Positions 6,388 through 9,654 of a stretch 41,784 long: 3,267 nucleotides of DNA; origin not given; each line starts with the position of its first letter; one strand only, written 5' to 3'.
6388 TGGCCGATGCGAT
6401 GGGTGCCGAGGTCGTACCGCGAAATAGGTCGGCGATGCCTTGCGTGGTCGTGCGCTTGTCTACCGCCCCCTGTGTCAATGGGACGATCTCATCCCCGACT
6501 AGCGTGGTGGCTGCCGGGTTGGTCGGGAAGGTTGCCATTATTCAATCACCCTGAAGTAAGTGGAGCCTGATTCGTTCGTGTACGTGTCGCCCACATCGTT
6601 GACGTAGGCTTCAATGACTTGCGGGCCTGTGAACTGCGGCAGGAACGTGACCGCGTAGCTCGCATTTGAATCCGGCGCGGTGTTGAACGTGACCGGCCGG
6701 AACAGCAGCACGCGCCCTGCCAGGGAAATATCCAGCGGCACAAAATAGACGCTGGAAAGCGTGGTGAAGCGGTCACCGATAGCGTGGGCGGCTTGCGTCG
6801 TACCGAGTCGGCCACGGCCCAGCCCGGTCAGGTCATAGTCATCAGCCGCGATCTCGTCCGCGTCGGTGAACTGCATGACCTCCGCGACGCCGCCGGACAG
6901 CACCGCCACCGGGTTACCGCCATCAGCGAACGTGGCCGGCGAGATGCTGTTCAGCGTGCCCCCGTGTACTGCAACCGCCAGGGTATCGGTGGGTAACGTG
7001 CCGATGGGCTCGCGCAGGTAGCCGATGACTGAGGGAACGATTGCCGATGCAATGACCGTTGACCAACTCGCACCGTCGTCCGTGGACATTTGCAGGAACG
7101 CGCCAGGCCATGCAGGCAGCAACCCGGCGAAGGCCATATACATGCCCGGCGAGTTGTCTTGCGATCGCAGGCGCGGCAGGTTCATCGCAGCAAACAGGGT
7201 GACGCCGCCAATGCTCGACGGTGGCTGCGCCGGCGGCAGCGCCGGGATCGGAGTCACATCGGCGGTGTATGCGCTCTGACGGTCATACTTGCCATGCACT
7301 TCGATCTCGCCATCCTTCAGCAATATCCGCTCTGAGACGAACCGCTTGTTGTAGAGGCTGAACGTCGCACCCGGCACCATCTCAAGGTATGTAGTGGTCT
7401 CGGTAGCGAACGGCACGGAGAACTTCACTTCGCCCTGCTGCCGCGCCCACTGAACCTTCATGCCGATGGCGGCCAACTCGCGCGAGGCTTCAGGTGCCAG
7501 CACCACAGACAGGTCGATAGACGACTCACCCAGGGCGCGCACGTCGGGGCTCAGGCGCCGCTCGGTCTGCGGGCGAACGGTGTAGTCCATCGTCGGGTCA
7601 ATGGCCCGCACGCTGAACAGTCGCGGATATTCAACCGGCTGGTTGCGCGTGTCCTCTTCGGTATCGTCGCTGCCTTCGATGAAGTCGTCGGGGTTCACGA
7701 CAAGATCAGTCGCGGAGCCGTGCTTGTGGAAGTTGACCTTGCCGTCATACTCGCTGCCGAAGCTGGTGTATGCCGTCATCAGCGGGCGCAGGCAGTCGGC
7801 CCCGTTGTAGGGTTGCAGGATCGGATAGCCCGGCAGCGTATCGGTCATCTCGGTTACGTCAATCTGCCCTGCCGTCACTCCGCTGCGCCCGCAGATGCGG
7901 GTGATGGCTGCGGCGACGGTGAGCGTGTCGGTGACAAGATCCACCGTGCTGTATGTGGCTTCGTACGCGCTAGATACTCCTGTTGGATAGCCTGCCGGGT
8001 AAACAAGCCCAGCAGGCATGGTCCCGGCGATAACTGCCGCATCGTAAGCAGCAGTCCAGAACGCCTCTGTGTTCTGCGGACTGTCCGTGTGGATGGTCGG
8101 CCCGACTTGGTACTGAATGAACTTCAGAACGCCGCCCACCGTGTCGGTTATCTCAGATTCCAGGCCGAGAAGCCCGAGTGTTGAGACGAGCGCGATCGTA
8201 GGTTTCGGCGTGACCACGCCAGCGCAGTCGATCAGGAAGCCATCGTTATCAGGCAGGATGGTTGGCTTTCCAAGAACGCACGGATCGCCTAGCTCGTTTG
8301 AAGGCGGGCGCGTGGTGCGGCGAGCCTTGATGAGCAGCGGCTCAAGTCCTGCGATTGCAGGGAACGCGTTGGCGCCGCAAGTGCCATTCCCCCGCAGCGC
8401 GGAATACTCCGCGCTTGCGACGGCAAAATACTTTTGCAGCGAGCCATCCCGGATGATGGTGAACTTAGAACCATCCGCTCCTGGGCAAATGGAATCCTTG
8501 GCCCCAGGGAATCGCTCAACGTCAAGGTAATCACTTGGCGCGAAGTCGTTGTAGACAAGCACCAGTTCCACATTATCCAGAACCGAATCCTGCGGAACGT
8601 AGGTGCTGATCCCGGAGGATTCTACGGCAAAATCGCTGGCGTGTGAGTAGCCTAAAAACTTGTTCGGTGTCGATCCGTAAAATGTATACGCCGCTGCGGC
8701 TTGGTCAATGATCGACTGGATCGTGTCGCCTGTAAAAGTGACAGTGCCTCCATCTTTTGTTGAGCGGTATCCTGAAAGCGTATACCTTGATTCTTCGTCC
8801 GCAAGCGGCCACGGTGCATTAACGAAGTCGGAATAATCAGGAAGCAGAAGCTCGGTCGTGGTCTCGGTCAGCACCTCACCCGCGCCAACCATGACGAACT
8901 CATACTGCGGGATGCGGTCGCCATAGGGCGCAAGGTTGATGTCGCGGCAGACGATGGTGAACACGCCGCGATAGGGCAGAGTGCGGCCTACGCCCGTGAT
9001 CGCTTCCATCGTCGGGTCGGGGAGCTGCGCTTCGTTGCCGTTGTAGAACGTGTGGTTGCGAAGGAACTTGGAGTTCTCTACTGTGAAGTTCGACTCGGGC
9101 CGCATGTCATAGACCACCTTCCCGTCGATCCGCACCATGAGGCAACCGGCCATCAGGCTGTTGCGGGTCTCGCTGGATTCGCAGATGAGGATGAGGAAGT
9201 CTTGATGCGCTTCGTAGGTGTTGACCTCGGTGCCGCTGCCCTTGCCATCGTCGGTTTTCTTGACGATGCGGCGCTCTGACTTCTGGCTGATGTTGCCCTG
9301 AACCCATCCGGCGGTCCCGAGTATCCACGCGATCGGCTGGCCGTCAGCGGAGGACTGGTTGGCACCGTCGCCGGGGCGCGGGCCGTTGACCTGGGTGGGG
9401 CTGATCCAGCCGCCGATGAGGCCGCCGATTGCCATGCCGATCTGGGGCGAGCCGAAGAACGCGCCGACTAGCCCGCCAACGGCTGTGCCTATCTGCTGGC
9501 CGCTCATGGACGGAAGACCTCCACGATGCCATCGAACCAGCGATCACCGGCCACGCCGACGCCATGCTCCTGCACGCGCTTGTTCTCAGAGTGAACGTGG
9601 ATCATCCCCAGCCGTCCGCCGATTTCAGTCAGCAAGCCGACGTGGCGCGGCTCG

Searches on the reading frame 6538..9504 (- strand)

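Call 88: search_protein_families(library=phrogs, max_evalue=0.00001, proteins=[window:6538-9504:-])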
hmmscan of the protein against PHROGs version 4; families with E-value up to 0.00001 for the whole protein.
window:6538-9504:- (988 aa): 1 family
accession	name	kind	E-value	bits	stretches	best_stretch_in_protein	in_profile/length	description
phrog_4271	-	tail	7.2e-86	290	2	526-954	748-1191/1309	tail protein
